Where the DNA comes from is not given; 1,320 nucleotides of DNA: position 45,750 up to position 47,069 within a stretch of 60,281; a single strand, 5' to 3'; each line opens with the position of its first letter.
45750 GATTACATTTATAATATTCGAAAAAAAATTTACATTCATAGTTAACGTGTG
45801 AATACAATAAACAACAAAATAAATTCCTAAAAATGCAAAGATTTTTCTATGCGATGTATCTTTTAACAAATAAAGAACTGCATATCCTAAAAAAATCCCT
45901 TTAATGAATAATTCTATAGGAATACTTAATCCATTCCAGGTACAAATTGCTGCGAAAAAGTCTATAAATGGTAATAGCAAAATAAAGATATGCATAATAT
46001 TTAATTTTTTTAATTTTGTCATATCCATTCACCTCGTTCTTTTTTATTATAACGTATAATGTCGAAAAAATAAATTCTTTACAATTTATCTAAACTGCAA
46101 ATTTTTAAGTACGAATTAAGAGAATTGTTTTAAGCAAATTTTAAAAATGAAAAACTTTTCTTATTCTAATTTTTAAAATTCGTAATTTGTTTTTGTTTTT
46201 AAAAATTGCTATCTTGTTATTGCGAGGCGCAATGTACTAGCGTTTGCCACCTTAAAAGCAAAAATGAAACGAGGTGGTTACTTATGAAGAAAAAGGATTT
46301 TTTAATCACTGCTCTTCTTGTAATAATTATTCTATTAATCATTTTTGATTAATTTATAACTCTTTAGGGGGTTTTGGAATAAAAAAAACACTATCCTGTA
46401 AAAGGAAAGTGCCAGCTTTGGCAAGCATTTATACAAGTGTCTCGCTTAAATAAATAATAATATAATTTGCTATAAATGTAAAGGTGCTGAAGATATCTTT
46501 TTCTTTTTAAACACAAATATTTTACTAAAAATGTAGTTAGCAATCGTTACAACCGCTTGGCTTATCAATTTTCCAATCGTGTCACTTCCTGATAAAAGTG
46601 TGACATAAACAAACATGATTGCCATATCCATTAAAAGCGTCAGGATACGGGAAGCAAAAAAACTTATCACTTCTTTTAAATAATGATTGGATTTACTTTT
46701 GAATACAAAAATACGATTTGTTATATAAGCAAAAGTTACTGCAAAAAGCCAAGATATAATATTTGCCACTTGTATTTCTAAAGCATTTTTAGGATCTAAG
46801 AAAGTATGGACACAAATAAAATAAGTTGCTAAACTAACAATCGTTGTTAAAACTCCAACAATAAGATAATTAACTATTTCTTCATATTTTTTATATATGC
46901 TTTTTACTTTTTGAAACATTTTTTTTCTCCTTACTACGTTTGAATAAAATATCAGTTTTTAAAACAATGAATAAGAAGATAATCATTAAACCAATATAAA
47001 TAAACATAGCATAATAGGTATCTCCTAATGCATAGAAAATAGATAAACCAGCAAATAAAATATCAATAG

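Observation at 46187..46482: Module B: second copy of the peptide/sRNA unit, with compensatory changes that preserve every predicted helix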

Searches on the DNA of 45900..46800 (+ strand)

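Call 6: search_rna_families(source=window, start=45900, end=46800, threshold=evalue, max_evalue=10, show_alignments=3)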
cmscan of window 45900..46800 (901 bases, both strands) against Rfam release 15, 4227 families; matches with E-value up to 10: 7.
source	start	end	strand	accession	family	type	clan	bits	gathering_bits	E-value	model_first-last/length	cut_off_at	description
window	46372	46506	+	RF01819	RsaD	Gene; sRNA;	-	21.8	50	0.22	1-189/189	no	RNA Staph. aureus D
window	46446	46503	+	RF01216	snR87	Gene; snRNA; snoRNA; CD-box;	CL00046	18.5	37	2.8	1-109/109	no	Small nucleolar RNA snR87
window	46366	46462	-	RF02579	tsr26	Gene; sRNA;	-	17.9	141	8.7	1-122/122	no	S. aureus tsr26 small RNA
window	46396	46514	+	RF00558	L20_leader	Cis-reg; leader;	-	17.3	58.7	1.5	1-127/127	no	Ribosomal protein L20 leader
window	46162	46296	-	RF03532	SQ2397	Cis-reg;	-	16.6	100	3.1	1-243/243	no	Cis-regulator of HTH transcription factor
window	46176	46290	+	RF02560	CbSR9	Gene; antisense;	-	15.7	279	3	1-213/213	no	Coxiella burnetii sRNA 9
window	46466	46511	+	RF02350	psRNA6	Gene; sRNA;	-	10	60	3.7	1-333/333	no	Nitrosomonas sRNA psRNA6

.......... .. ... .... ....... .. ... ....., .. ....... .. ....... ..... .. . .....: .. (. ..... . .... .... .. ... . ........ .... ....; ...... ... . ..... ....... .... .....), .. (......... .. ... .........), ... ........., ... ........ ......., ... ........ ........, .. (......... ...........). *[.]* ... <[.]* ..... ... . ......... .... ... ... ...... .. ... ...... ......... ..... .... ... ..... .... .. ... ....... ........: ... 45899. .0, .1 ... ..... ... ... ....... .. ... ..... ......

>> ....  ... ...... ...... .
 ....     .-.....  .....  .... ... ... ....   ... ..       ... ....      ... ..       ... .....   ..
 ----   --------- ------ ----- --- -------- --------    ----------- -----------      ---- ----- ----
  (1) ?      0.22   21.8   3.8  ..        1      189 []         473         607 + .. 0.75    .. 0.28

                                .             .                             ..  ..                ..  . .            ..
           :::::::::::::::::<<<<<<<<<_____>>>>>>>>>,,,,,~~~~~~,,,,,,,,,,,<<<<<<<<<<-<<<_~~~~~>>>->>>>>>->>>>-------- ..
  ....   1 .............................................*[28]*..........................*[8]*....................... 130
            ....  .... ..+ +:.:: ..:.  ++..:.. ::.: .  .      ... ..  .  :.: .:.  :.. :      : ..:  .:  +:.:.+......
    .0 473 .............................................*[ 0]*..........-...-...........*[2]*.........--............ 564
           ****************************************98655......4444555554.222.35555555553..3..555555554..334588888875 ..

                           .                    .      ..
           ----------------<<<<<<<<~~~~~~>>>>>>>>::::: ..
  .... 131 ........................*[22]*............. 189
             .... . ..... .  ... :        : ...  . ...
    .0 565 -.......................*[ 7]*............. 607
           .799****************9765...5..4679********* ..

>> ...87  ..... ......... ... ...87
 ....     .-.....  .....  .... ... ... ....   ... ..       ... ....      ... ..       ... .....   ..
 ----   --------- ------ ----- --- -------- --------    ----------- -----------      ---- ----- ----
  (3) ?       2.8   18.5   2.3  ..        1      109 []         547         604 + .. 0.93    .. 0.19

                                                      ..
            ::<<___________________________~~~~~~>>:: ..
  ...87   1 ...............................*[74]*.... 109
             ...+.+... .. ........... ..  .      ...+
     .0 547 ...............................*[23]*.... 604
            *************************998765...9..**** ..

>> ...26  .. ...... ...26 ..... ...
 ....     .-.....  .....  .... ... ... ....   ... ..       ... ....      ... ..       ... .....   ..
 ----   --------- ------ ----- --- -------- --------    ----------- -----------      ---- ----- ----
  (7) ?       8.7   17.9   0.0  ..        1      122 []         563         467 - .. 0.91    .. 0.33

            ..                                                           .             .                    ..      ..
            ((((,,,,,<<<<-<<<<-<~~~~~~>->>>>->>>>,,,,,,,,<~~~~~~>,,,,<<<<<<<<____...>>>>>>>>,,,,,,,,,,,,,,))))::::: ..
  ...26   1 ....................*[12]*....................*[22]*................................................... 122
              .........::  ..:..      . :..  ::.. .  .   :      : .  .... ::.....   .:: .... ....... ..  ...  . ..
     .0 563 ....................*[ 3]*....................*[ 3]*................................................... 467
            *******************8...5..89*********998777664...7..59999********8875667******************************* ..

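Call 54: search_dna_similar(query=window:46180-46490:+, collection=plasmids, mode=distant, max_evalue=0.01)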
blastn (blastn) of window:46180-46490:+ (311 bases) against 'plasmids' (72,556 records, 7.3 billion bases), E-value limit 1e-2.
No match.

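Call 55: search_dna_similar(query=window:46180-46490:+, collection=phages, mode=distant, max_evalue=0.01)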
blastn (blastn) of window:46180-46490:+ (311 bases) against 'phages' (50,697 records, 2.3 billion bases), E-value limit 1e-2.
No match.

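Call 77: build_rna_model(alignment_id=A4, structure=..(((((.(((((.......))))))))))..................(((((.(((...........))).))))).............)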
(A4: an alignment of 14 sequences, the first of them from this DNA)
Model R1 built from alignment A4 (14 sequences, 90 columns); structure: as given.
model positions 77; base pairs 18; branch points 1; effective number of sequences 2.97; information 0.735 bits per position. Calibrated on 0.2 Mb of random sequence (short: E-values are rough).
structure used (alignment columns):
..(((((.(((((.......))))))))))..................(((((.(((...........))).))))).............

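Call 78: search_with_rna_model(model_id=R1, sources=[window, L001, L002, L003, L004, L005, L006, L007, L008, L009, L011, L012, L014, L016, L017, L018, L019, L021], max_evalue=1)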
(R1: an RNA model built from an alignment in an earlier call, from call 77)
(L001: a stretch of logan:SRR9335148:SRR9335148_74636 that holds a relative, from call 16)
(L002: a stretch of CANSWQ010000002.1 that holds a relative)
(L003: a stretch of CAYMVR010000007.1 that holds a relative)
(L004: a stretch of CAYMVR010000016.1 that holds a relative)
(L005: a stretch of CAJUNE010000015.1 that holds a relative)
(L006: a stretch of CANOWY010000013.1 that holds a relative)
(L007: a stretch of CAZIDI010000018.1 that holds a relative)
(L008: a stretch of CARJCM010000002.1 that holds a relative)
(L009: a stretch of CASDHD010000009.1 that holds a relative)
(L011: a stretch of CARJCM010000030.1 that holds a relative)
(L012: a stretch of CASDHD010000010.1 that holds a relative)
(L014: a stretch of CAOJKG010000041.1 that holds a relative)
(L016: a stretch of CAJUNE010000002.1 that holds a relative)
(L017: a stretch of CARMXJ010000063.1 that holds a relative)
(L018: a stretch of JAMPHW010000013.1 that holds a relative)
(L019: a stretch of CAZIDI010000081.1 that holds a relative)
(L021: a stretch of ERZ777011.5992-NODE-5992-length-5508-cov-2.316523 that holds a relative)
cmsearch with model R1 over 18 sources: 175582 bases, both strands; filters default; matches with E-value up to 1: 43.
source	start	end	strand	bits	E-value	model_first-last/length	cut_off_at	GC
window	20429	20504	-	86.3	1.6e-19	1-77/77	no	0.38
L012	4360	4438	+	82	2e-18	1-77/77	no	0.37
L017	3254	3328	+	77.6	2.6e-17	1-77/77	no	0.43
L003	255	326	-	75.8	7.5e-17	1-77/77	no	0.4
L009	5395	5468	-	75.8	7.7e-17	1-77/77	no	0.36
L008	4525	4597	+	73.9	2.4e-16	1-77/77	no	0.37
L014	2270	2342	-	73.9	2.4e-16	1-77/77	no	0.37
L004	82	162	+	73.7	2.6e-16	1-77/77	no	0.36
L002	4399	4476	+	73.5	3e-16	1-77/77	no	0.35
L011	7401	7478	+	73.5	3e-16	1-77/77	no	0.35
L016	1469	1546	-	73.5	3e-16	1-77/77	no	0.35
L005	7036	7108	-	72.5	5.3e-16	1-77/77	no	0.38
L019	1721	1793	+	71.1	1.2e-15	1-77/77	no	0.38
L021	5306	5387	+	69.4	3.3e-15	1-77/77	no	0.35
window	46377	46447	-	67.7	9.3e-15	1-77/77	no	0.37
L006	6284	6354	+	67.5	1e-14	1-77/77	no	0.41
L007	3978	4043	-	64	7.9e-14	1-77/77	no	0.3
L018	1955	2030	-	63.8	9.1e-14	1-77/77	no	0.36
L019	706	774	-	18.3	0.042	1-77/77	no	0.28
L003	264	335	+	17.2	0.078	1-77/77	no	0.39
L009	4455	4507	+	17.1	0.083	1-77/77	no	0.28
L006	6236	6314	-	16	0.16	1-77/77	no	0.25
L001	1542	1610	+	15.5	0.22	1-77/77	no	0.25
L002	4441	4477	-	15.2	0.26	30-66/77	no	0.3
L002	4515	4618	-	15.1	0.28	1-77/77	no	0.33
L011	7518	7620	-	14.9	0.3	1-77/77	no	0.31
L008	4736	4801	-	14.8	0.33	1-77/77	no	0.21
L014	2066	2131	+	14.8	0.33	1-77/77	no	0.21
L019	1694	1751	-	14.6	0.37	1-77/77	no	0.24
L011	7443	7470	-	14.2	0.46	39-66/77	no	0.39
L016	1477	1504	+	14.2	0.46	39-66/77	no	0.39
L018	1964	1988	+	14.2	0.46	40-66/77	no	0.36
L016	1327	1429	+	14.1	0.48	1-77/77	no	0.32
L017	3210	3283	-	13.9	0.53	1-77/77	no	0.27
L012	4489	4584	-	13.9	0.54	1-77/77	no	0.34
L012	4331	4390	-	13.9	0.56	1-77/77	no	0.28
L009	5439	5493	+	13.7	0.63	1-77/77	no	0.29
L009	2349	2428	+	13.3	0.78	1-77/77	no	0.32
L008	4500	4551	-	13.2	0.84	1-77/77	no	0.23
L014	2316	2367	+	13.2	0.84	1-77/77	no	0.23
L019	1849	1945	-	13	0.91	1-77/77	no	0.35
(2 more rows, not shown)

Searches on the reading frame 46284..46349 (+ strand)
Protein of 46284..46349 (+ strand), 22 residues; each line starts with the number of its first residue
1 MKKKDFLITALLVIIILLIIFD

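Call 35: search_protein_families(library=ncbifam, proteins=[window:46284-46349:+], max_evalue=10)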
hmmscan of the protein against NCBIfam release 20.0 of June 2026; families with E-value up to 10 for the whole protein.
seq(22 aa): 0 families

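Call 36: search_protein_families(library=pfam, proteins=[window:46284-46349:+], max_evalue=10)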
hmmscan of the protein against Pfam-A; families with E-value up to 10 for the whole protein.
seq(22 aa): 2 families
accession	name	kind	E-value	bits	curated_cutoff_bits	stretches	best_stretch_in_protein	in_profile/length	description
PF13800.11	Sigma_reg_N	-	0.21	12.3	26.3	1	2-21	8-27/91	Sigma factor regulator N-terminal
PF10717.14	ODV-E18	-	0.6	10.5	28.1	1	8-21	30-43/87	Occlusion-derived virus envelope protein ODV-E18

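Call 70: search_protein_families(library=phrogs, proteins=[window:46284-46349:+], max_evalue=1)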
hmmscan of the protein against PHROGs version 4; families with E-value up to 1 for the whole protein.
seq(22 aa): 2 families
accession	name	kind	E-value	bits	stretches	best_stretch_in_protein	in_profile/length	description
phrog_12125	-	unknown function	0.047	14.9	1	2-21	4-23/62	-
phrog_7130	-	unknown function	0.11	13.8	1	2-21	14-33/89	-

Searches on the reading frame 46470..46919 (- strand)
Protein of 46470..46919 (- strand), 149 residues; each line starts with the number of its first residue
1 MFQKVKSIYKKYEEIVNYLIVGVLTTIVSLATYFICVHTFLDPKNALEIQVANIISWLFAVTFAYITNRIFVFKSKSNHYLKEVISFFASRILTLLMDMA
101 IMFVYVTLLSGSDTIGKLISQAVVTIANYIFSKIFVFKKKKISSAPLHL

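Call 16: find_encoding_contigs(protein=window:46470-46919:-, flank=3000, max_places=10)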
Protein window:46470-46919:- (149 aa): 1 contig read that carries it; 1 place shown.
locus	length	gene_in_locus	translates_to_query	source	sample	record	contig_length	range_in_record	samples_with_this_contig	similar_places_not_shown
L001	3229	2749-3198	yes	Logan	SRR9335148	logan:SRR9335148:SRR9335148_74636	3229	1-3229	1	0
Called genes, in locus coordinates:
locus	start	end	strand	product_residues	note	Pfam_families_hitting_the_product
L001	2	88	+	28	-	?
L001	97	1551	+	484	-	PF12733:Cadherin-like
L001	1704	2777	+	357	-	PF00953:Glycos_transf_4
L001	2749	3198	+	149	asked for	PF04138:GtrA_DPMS_TM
